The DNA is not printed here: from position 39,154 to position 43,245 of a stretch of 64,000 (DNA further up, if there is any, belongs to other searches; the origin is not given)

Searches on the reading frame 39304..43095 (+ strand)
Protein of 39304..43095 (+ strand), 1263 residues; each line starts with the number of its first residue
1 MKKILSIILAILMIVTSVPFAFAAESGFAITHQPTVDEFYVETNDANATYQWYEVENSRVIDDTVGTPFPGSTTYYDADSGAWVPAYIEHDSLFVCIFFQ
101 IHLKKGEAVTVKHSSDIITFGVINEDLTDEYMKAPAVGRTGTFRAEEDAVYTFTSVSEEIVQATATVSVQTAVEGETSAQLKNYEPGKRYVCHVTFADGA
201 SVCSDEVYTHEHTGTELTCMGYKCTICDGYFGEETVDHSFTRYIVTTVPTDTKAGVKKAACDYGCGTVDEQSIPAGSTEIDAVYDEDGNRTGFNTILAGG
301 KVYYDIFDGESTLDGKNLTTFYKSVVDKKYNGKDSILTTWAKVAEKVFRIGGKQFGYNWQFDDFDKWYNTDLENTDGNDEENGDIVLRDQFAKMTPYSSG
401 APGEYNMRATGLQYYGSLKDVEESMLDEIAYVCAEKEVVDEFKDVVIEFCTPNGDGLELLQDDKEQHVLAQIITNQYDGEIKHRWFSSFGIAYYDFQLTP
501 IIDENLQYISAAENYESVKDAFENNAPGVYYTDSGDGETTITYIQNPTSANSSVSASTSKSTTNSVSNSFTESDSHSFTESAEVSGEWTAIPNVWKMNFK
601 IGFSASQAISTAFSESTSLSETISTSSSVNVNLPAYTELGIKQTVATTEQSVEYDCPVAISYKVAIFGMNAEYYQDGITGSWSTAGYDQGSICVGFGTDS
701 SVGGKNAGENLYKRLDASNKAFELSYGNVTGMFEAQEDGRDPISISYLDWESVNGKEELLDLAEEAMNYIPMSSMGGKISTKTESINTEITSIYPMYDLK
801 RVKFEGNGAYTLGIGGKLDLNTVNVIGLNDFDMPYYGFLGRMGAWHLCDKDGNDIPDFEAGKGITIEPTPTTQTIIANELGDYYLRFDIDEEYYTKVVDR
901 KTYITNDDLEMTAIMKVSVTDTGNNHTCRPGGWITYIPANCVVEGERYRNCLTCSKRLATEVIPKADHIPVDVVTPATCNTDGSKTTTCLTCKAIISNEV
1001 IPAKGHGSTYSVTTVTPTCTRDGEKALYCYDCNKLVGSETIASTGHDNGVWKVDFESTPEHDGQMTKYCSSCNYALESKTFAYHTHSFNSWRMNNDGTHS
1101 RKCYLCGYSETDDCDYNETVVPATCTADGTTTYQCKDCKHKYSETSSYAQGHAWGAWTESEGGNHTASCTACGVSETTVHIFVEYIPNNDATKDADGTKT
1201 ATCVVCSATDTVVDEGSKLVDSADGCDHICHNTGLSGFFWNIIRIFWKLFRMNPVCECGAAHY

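Call 7: search_protein_families(library=pfam, proteins=[window:39304-43095:+], max_evalue=0.01)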
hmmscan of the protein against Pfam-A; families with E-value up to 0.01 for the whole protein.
window:39304-43095:+ (1263 aa): 1 family
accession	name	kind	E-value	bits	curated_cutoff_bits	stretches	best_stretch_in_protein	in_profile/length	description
PF01117.25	Aerolysin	-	0.0021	17.8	24.3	1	551-666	111-223/365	Aerolysin toxin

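Call 10: search_protein_families(library=ncbifam, proteins=[window:39304-43095:+], max_evalue=0.01)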
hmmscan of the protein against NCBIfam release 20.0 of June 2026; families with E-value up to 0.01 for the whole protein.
window:39304-43095:+ (1263 aa): 0 families

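Call 52: search_solved_structures(query=window:39304-43092:+, max_evalue=0.1)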
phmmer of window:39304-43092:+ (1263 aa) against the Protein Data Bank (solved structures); distinct sequences matched with E-value up to 0.1: 1.
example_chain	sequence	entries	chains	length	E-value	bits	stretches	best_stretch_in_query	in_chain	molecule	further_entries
2ztb_A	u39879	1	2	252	2.3e-05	25.4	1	539-661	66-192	Crystal protein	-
